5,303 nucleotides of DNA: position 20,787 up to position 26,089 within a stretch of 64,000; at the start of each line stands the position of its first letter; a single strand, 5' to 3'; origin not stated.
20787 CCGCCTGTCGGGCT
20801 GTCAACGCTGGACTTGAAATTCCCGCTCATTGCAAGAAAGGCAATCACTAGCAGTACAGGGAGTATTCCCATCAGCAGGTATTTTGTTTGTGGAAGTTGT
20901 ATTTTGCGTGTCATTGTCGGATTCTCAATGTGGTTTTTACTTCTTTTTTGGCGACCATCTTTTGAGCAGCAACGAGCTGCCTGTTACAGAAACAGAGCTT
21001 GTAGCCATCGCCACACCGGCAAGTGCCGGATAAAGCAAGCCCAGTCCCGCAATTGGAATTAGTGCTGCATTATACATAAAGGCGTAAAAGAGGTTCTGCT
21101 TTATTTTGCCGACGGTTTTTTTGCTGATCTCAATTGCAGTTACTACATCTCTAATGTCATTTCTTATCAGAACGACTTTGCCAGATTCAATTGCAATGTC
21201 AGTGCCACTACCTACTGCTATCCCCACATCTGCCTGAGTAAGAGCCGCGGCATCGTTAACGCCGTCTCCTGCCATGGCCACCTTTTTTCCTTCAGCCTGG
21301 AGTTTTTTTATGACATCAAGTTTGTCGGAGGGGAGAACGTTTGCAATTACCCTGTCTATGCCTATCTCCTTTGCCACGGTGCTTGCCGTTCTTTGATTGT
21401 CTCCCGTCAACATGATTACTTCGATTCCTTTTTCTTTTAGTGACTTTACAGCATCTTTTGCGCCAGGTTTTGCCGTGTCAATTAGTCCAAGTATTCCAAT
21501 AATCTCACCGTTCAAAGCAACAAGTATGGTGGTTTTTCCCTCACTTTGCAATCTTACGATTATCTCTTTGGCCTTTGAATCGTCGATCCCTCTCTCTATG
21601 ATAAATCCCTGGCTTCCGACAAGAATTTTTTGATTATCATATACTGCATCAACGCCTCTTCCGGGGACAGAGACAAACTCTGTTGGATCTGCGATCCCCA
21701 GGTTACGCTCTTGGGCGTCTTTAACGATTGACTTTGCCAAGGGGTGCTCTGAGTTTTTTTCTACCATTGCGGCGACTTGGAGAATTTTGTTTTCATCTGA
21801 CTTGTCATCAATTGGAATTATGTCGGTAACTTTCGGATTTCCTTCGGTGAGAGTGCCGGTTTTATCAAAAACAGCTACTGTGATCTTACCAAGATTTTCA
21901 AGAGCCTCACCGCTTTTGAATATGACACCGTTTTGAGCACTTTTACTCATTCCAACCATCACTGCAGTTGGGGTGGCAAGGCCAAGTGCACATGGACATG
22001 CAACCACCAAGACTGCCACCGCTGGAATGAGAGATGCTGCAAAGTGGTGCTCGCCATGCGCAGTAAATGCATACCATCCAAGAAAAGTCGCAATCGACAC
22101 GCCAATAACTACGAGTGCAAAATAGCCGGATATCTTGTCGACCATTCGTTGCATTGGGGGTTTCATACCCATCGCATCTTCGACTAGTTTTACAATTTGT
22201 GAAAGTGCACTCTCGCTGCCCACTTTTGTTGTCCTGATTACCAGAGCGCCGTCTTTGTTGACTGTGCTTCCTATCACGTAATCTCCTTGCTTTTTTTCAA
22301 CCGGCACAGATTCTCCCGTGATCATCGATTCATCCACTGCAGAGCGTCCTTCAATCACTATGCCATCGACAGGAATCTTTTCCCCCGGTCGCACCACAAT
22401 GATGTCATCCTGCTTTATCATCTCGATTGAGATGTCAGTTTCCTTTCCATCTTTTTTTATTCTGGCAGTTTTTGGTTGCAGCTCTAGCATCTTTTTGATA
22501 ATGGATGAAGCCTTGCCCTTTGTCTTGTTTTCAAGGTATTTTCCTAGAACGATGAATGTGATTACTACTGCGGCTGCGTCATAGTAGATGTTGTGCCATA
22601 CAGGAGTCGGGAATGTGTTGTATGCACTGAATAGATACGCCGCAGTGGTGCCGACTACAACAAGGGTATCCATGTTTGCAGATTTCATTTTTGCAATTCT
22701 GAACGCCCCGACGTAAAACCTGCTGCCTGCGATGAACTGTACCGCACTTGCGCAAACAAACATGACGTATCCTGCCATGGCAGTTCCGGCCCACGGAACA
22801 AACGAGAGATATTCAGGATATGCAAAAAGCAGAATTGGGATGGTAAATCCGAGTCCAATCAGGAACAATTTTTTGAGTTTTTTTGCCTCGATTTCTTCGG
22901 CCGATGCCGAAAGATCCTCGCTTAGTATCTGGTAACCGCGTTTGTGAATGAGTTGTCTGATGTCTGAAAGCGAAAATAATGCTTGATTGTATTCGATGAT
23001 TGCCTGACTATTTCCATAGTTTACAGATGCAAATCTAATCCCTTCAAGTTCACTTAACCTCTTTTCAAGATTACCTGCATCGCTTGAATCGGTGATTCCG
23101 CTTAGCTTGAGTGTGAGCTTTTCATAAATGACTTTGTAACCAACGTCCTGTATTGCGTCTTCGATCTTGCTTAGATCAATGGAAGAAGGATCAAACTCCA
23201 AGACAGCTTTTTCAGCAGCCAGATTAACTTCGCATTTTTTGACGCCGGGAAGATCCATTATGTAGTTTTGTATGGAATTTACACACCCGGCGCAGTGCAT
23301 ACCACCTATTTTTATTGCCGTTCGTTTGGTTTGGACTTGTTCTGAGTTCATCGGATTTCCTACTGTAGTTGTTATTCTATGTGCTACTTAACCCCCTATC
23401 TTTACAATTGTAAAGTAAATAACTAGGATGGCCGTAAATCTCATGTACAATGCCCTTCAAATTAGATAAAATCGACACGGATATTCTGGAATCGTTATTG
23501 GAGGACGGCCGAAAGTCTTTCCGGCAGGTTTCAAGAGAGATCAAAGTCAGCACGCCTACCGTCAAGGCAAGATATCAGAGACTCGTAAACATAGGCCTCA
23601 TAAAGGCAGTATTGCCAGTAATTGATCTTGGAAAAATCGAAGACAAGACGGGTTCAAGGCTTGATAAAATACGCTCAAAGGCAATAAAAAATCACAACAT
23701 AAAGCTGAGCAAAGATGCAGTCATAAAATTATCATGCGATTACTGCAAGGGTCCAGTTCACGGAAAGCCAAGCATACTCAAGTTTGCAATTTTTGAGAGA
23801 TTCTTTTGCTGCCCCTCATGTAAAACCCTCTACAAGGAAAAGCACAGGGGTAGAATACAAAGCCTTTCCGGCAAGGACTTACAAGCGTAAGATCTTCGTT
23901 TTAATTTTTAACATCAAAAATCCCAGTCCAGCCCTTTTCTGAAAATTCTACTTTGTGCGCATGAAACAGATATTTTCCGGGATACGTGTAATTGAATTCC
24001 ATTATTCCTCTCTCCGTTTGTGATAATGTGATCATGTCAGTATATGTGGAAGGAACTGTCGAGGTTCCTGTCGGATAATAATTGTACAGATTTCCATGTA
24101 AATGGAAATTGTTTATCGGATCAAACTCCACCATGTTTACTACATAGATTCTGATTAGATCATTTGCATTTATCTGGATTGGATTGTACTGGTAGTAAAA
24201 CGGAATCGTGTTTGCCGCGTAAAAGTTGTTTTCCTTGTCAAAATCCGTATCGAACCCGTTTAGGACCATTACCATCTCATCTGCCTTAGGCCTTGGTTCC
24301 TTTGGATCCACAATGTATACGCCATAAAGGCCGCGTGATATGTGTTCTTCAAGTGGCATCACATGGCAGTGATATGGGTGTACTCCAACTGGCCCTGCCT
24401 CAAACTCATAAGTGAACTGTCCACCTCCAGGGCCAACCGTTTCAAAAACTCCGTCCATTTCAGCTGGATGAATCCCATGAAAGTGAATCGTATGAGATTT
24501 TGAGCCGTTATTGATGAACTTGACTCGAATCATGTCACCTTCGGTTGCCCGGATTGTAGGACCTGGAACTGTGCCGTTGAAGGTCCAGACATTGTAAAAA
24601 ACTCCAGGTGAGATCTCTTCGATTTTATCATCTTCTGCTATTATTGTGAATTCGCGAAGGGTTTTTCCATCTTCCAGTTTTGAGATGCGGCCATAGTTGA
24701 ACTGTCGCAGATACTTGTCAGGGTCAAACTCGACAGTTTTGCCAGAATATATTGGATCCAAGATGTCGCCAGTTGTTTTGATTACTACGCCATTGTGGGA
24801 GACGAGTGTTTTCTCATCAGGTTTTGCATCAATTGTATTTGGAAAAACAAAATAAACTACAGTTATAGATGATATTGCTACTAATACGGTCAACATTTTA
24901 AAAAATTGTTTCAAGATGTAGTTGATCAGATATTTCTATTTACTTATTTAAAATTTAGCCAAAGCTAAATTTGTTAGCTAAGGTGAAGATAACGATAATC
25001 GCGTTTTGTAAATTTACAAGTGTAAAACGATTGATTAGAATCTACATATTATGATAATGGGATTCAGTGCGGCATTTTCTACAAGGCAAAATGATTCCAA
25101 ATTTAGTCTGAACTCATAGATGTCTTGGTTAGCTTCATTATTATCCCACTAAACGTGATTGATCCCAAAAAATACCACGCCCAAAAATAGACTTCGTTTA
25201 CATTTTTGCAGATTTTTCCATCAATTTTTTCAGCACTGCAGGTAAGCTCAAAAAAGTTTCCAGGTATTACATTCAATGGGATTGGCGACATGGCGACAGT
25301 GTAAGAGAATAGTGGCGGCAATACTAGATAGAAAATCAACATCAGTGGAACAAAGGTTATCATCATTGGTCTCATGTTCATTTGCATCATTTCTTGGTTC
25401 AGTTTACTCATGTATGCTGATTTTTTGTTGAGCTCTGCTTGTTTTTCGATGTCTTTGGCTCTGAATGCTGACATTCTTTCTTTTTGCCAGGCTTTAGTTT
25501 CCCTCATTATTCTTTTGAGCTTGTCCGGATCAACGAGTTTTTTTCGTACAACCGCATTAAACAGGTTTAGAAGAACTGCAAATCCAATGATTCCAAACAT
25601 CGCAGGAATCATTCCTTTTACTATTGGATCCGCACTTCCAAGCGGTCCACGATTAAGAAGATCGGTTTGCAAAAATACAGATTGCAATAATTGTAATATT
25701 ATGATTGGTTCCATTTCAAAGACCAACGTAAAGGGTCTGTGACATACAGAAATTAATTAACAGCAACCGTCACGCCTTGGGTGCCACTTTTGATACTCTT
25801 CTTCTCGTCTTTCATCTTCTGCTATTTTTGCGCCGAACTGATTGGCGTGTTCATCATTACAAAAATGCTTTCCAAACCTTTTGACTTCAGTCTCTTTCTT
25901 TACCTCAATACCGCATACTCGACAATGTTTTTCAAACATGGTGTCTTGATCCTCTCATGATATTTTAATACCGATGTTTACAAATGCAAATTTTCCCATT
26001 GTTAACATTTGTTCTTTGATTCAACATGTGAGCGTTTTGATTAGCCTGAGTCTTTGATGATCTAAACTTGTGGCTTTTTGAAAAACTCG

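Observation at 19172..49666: Island-wide regulon: at least 15 copies of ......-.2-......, a CopY-box look-alike in an archaeon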

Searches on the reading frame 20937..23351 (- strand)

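Call 10: search_protein_families(library=pfam, proteins=[window:20937-23351:-], max_evalue=0.01)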
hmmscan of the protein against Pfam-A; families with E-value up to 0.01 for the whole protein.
window:20937-23351:- (804 aa): 7 families
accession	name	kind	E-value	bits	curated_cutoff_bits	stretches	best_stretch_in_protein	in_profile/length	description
PF00122.25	E1-E2_ATPase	-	8.8e-58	195.2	28.1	1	290-473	1-180/181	E1-E2 ATPase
PF00702.32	Hydrolase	-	1.4e-38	133.7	26.4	1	491-708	2-191/191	haloacid dehalogenase-like hydrolase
PF00403.32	HMA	-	8.5e-27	93.8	24.8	2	13-73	2-62/62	Heavy-metal-associated domain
PF08282.18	Hydrolase_3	-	5.3e-09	36.6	20.9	1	680-733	195-248/255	haloacid dehalogenase-like hydrolase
PF12710.13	HAD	-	1e-05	26.5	27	1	627-688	86-147/189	haloacid dehalogenase-like hydrolase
PF13344.12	Hydrolase_6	-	0.00024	21.5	27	1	619-663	7-51/101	Haloacid dehalogenase-like hydrolase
PF19991.5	HMA_2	-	0.0075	16.7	30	0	25-67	33-75/154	Heavy metal associated domain 2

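Call 54: search_protein_families(library=ncbifam, proteins=[window:20937-23351:-], max_evalue=0.001)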
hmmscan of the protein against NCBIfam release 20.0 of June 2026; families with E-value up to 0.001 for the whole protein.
window:20937-23351:- (804 aa): 39 families (the best 25 are shown)
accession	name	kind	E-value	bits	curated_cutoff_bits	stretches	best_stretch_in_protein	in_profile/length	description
TIGR01525.1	ATPase-IB_hvy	subfamily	1.3e-191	638.3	346.25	1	227-796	1-560/560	heavy metal translocating P-type ATPase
TIGR01511.1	ATPase-IB1_Cu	subfamily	1.4e-172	575.4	397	1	208-797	1-542/542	copper-translocating P-type ATPase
NF007952.0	PRK10671.1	equivalog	1.3e-168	562.7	1316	2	80-803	106-838/838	copper-exporting P-type ATPase CopA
NF008262.1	PRK11033.1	equivalog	1.3e-133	447.1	1005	2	80-794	44-725/731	zinc/cadmium/mercury/lead-transporting ATPase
TIGR01512.1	ATPase-IB2_Cd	subfamily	9.7e-126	420.3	313.5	2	257-592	18-315/494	cadmium family heavy metal-translocating P-type ATPase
NF033775.1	P_type_ZntA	exception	4.7e-117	392.2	1240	2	78-797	49-729/732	Zn(II)/Cd(II)/Pb(II) translocating P-type ATPase ZntA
TIGR01494.1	ATPase_P-type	subfamily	1.3e-95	320.6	62.3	1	263-777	2-469/478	HAD-IC family P-type ATPase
TIGR01497.1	kdpB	equivalog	4.2e-74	249.9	527.9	1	230-745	37-565/675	potassium-transporting ATPase subunit KdpB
NF010609.0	PRK14010.1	equivalog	8.3e-65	219.2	1323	1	272-740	81-555/673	K(+)-transporting ATPase subunit B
TIGR01647.1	ATPase-IIIA_H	equivalog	8.1e-58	196.2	615.5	2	262-671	60-487/755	plasma-membrane proton-efflux P-type ATPase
TIGR01517.1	ATPase-IIB_Ca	equivalog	8.7e-48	163.1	507.05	3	294-534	156-402/882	calcium-translocating P-type ATPase, PMCA-type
TIGR01522.1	ATPase-IIA2_Ca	equivalog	4.3e-40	137.3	798.3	2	617-757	491-657/854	calcium-transporting P-type ATPase, PMR1-type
TIGR01657.1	P-ATPase-V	hypoth_equivalog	1e-38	132.6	618.25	4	255-355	193-292/1055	ATP13A2 family polyamine export P-type ATPase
TIGR01116.1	ATPase-IIA1_Ca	equivalog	4.2e-37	127.7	703.4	2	617-757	457-612/799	calcium-translocating P-type ATPase, SERCA-type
NF011702.0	PRK15122.1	subfamily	2.4e-32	111.8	975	4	668-752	621-705/907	magnesium-translocating P-type ATPase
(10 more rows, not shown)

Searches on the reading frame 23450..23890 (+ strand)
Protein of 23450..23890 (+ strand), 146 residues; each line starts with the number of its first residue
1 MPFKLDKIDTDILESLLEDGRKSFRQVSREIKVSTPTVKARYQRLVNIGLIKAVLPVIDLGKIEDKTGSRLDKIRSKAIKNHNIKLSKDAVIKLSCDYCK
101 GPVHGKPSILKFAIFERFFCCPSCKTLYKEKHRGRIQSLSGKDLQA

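Call 10: search_protein_families(library=pfam, proteins=[window:23450-23890:+], max_evalue=0.01)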
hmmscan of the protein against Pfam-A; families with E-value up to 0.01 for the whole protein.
window:23450-23890:+ (146 aa): 7 families
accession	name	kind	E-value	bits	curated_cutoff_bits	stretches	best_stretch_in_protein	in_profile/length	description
PF13412.12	HTH_24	-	3.6e-12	46.1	21.9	1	5-52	1-48/48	Winged helix-turn-helix DNA-binding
PF13404.12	HTH_AsnC-type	-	3.9e-12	46.2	27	1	5-45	1-41/42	AsnC-type helix-turn-helix domain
PF08394.17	Arc_trans_TRASH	-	1.8e-06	28.4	27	1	95-132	2-39/43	Archaeal TRASH domain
PF01978.25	TrmB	-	0.00042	20.5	25.6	1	5-53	6-54/68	Sugar-specific transcriptional regulator TrmB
PF24273.1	TRASH_HVO_1752_C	-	0.00074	20.1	27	1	94-132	2-40/47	HVO_1752, C-terminal TRASH domain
PF13542.12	HTH_Tnp_ISL3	-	0.001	19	27.4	1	12-46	20-51/51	Helix-turn-helix domain of transposase family ISL3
PF14569.12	zf-UDP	-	0.005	17.3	27.1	0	82-132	16-65/78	Zinc-binding RING-finger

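Call 54: search_protein_families(library=ncbifam, proteins=[window:23450-23890:+], max_evalue=0.001)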
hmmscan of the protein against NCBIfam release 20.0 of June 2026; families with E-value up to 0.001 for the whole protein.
window:23450-23890:+ (146 aa): 7 families
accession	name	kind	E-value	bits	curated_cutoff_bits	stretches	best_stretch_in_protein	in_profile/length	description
NF041396.1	TranRegLrp_Halo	equivalog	7.8e-10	38.8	190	1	6-66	4-64/149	HTH-type transcriptional regulator Lrp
NF053758.1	ChrTpTrnRegChrS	equivalog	1.5e-08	34.6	250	1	3-91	10-99/158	chromate efflux transcriptional regulator ChrS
NF040947.1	trans_reg_LysM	equivalog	8.9e-08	32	180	1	5-54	1-50/136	HTH-type transcriptional regulator LysM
NF008384.0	PRK11179.1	equivalog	5.3e-06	26.3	227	1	3-54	5-56/153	transcriptional regulator AsnC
NF040939.2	trans_reg_lrs14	equivalog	0.00018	21.5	90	1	3-52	17-67/103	Lrs14 family HTH-type transcriptional regulator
TIGR01884.1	cas_HTH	subfamily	0.00034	20.1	60.2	1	2-53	137-188/202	CRISPR-associated CARF protein Csa3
NF008370.0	PRK11169.1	equivalog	0.00037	20.2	233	1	4-54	11-61/164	leucine-responsive transcriptional regulator Lrp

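Call 64: search_solved_structures(query=window:23450-23890:+, max_evalue=0.01)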
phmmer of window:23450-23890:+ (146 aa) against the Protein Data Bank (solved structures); distinct sequences matched with E-value up to 0.01: 6.
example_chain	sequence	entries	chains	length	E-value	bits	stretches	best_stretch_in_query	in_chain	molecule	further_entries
2cfx_A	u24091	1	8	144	3.1e-08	37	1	4-81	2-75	HTH-TYPE TRANSCRIPTIONAL REGULATOR LRPC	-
7fby_A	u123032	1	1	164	8.9e-08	35.6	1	4-58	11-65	Transcriptional regulatory protein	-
9w4v_A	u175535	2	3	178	1.1e-07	35.3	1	4-58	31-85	Uncharacterized HTH-type transcriptional regulator PH0140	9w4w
8q90_A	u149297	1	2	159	0.00065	23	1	6-61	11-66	AsnC family transcriptional regulator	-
2cyy_A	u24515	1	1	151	0.0054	20.1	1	3-60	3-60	Putative HTH-type transcriptional regulator PH1519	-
1ri7_A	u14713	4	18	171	0.0071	19.7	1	3-60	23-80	Putative transcriptional regulator | Putative HTH-type transcriptional regulator PH1519 | Uncharacterized HTH-type transcriptional regulator PH1519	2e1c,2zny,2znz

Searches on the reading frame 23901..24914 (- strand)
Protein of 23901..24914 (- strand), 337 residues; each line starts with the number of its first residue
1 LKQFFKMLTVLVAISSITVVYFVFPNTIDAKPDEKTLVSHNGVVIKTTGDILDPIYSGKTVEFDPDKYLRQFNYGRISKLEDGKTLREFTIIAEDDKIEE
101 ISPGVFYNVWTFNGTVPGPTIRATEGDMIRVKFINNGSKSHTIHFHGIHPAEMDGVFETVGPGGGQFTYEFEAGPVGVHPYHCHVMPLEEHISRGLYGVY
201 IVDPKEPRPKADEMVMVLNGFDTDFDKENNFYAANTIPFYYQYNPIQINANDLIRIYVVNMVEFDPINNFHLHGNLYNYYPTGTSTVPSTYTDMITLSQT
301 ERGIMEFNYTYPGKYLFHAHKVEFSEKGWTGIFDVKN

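Call 10: search_protein_families(library=pfam, proteins=[window:23901-24914:-], max_evalue=0.01)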
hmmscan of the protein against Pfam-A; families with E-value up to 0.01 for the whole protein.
window:23901-24914:- (337 aa): 2 families
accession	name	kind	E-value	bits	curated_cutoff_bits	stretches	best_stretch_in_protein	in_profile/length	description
PF07731.20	Cu-oxidase_2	-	1.7e-21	76.9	20.4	2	227-336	17-134/137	Multicopper oxidase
PF07732.21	Cu-oxidase_3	-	3.1e-21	76.1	21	1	108-206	16-118/119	Multicopper oxidase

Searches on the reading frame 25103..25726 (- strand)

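Call 10: search_protein_families(library=pfam, proteins=[window:25103-25726:-], max_evalue=0.01)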
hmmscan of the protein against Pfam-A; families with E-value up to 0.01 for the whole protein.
window:25103-25726:- (207 aa): 1 family
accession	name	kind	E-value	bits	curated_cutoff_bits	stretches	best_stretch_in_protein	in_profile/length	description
PF01956.21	EMC3_TMCO1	-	3e-18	66.6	27.1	1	33-199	5-164/169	Integral membrane protein EMC3/TMCO1-like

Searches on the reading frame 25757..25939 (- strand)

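Call 51: search_protein_families(library=pfam, proteins=[window:25757-25939:-], max_evalue=0.01)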
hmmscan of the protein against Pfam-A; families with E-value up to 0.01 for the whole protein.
window:25757-25939:- (60 aa): 1 family
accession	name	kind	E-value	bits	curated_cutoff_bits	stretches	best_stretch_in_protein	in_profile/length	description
PF12269.13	CpG_bind_C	-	0.0029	17.8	26.3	1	4-42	85-123/236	CpG binding protein C-terminal domain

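Call 54: search_protein_families(library=ncbifam, proteins=[window:25757-25939:-], max_evalue=0.001)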
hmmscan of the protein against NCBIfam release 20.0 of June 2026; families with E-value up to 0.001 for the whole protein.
window:25757-25939:- (60 aa): 0 families
